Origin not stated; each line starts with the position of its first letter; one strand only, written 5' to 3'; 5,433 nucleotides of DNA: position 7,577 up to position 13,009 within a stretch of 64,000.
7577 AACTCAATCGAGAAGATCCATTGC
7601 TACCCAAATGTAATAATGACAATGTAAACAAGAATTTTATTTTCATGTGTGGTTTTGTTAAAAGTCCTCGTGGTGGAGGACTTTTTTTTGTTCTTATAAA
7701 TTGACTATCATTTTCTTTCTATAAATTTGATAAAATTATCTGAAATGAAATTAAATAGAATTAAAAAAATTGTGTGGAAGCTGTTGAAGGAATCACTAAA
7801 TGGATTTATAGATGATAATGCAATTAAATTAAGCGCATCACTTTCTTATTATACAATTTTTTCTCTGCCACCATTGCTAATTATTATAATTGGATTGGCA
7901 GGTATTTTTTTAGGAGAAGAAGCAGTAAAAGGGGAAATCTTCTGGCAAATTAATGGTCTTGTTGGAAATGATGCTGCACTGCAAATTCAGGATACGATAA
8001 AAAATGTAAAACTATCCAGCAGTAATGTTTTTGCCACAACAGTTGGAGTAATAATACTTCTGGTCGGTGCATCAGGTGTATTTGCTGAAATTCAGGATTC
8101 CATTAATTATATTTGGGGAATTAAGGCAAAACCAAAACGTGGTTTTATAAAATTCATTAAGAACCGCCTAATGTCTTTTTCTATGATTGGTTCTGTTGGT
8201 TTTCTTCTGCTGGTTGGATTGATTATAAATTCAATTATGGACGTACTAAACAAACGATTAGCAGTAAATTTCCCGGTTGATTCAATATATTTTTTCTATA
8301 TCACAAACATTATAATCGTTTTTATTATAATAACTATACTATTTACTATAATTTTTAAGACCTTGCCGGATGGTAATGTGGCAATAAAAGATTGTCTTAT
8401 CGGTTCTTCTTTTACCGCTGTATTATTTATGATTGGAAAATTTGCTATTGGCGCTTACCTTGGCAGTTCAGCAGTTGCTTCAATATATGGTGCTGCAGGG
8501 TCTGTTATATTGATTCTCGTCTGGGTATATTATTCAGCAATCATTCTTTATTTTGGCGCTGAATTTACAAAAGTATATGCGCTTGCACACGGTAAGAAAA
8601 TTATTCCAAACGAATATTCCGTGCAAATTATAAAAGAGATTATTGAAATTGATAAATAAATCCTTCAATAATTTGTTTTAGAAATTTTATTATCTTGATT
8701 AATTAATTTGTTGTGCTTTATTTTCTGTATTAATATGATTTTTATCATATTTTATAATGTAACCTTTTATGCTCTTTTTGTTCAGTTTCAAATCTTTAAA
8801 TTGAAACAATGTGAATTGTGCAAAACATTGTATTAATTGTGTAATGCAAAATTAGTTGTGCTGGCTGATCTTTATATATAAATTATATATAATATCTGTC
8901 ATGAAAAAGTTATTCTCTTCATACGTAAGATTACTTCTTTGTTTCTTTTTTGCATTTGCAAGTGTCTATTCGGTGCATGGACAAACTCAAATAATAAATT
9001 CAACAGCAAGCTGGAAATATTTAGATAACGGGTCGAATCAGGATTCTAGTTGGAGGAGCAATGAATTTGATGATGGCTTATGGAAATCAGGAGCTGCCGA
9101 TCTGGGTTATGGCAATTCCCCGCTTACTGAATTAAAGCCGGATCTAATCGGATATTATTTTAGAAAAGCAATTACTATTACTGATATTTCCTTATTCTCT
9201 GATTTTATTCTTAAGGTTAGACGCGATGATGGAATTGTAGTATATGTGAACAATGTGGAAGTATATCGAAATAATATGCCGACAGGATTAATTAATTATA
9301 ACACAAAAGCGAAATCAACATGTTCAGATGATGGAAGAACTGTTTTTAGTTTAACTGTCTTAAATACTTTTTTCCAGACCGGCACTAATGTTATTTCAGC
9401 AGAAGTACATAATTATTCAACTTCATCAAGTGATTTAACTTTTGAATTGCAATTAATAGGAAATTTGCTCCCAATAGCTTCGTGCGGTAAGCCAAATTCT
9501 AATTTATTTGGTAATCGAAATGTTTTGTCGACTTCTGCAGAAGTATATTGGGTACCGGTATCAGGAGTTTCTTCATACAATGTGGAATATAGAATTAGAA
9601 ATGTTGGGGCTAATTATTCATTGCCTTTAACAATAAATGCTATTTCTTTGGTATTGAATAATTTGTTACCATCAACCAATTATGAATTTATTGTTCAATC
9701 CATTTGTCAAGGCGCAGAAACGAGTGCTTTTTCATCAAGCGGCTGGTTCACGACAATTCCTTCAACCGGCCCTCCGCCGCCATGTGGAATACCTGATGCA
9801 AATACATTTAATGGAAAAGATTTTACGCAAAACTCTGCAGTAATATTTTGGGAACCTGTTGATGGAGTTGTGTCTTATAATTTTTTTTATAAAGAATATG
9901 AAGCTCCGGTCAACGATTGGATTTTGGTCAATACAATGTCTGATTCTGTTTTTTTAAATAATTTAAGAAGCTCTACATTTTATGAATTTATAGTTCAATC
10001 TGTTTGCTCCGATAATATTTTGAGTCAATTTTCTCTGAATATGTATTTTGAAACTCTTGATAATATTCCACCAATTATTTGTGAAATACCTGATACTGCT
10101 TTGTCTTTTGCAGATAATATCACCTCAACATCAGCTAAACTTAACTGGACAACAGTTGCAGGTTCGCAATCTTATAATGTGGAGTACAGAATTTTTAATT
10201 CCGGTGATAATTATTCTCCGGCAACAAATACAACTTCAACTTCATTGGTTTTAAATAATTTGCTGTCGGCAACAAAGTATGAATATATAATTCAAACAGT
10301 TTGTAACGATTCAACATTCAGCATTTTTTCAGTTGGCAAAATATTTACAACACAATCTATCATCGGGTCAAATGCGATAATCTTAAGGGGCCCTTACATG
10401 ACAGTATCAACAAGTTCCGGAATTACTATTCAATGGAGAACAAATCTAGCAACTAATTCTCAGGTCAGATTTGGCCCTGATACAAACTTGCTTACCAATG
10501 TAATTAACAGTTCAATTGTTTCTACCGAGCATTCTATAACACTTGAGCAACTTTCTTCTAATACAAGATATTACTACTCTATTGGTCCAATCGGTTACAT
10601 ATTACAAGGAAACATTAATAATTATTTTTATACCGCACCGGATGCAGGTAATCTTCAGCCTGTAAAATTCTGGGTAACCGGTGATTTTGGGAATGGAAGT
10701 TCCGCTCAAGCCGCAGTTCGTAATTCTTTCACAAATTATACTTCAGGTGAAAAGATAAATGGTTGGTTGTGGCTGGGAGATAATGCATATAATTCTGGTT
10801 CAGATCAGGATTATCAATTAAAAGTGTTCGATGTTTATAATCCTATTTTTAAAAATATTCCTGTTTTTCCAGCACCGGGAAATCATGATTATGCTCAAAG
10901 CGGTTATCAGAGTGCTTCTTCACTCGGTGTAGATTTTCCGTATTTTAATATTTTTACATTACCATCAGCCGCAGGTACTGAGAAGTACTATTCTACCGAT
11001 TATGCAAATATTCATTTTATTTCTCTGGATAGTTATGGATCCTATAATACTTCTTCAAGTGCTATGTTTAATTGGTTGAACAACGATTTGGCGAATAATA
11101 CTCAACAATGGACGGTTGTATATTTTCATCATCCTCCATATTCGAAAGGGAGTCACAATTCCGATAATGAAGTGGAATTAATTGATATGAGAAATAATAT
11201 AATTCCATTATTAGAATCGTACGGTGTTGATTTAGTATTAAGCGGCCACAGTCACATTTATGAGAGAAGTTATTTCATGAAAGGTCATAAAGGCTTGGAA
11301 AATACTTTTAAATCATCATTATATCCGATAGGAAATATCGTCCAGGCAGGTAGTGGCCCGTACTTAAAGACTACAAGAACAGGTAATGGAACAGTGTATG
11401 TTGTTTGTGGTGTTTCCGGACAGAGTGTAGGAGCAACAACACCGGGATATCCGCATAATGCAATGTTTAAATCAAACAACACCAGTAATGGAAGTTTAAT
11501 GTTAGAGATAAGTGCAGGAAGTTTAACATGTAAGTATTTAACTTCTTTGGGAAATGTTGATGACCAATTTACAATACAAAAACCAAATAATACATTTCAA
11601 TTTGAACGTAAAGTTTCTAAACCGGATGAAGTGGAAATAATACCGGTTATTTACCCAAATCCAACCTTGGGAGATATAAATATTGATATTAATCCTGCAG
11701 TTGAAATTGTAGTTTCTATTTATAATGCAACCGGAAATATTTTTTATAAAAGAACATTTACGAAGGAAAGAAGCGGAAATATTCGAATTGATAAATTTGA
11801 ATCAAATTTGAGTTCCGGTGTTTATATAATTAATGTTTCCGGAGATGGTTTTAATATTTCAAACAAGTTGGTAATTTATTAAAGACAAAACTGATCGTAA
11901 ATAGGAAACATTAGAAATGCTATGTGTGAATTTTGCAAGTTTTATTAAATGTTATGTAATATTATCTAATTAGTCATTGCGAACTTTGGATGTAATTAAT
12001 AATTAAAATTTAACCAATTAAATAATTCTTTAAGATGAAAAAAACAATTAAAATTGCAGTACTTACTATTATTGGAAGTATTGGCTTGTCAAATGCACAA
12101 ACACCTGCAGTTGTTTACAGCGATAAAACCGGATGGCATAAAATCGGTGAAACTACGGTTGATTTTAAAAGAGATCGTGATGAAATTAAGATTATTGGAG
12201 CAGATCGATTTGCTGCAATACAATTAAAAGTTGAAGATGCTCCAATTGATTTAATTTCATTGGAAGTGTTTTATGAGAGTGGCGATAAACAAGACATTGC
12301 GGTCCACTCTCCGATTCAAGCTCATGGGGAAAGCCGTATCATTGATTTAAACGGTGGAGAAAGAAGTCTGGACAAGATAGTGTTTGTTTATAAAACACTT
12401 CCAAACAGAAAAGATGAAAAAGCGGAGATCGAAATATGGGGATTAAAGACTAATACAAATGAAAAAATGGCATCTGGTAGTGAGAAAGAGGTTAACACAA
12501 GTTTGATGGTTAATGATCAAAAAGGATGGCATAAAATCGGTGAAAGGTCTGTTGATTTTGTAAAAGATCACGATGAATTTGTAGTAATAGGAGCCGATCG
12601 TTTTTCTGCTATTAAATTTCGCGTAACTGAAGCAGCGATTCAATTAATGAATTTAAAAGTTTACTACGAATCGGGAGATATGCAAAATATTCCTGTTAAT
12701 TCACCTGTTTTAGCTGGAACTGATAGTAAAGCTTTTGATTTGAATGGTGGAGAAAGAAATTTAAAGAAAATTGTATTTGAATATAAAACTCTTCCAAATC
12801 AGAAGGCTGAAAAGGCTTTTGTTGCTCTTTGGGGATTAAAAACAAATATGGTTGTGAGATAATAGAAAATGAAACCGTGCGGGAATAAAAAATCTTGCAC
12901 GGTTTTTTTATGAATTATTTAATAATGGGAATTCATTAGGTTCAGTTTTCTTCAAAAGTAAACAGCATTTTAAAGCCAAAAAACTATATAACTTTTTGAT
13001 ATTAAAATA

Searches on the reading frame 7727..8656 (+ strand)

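Call 38: search_protein_families(library=pfam, proteins=[window:7727-8656:+], max_evalue=0.001)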
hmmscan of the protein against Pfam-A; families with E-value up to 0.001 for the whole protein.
window:7727-8656:+ (310 aa): 1 family
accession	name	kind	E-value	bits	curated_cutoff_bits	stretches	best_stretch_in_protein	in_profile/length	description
PF03631.20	Virul_fac_BrkB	-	9.7e-49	166.8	33.7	1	29-285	2-256/259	Virulence factor BrkB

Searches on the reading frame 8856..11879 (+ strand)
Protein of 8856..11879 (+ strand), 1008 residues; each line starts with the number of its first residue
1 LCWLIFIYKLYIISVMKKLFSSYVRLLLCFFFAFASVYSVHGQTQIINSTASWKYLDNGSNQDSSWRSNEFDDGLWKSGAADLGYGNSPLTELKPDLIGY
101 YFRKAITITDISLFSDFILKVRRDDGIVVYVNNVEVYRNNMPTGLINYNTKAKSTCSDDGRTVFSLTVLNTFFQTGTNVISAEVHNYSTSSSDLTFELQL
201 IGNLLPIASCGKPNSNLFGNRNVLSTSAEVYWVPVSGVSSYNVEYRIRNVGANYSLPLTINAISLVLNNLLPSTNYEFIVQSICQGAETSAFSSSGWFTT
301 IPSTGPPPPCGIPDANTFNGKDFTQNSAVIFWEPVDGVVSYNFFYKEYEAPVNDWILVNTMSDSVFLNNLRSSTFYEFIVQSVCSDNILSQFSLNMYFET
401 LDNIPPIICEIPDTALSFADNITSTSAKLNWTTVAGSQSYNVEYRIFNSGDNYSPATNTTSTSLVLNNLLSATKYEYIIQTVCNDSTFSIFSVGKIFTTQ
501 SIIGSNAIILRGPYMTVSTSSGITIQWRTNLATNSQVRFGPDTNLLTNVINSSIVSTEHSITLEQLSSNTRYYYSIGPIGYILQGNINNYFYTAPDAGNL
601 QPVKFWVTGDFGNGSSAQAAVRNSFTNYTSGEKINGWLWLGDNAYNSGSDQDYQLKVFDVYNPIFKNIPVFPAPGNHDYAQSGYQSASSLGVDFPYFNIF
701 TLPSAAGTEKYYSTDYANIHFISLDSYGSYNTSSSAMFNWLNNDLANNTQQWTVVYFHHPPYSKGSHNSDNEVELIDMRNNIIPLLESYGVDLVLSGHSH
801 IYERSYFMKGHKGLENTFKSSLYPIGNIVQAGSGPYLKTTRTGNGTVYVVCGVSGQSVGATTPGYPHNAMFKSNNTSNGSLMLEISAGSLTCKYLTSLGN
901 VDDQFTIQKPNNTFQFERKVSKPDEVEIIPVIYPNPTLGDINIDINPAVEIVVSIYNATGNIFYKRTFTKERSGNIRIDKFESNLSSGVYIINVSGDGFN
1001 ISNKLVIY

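Call 38: search_protein_families(library=pfam, proteins=[window:8856-11879:+], max_evalue=0.001)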
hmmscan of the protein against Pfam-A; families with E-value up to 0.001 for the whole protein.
window:8856-11879:+ (1008 aa): 5 families
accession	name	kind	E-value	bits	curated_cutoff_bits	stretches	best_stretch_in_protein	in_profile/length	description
PF00149.33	Metallophos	-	1.2e-20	75.2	21.5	1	604-802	2-191/191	Calcineurin-like phosphoesterase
PF00041.27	fn3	-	2.8e-18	66.3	25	2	416-485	6-72/84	Fibronectin type III domain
PF16656.11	Pur_ac_phosph_N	-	1.8e-13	51.3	30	1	516-577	7-79/93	Purple acid Phosphatase, N-terminal domain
PF18962.6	Por_Secre_tail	-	4.2e-09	37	27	1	932-1007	1-75/75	Secretion system C-terminal sorting domain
PF25059.1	FN3_DSCAM-DSCAML_C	-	9.3e-07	29.6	39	0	438-481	21-64/89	DSCAM/DSCAML C-terminal Fn3-like domain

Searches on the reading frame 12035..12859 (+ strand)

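Call 3: search_protein_families(library=pfam, proteins=[window:12035-12859:+], max_evalue=0.01)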
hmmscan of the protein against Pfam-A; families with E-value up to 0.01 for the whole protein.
window:12035-12859:+ (275 aa): 1 family
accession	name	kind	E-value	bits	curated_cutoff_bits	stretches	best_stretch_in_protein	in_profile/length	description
PF10807.14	DUF2541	-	1.6e-06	28.4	28.2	1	38-136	23-116/116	Domain of unknown function (DUF2541)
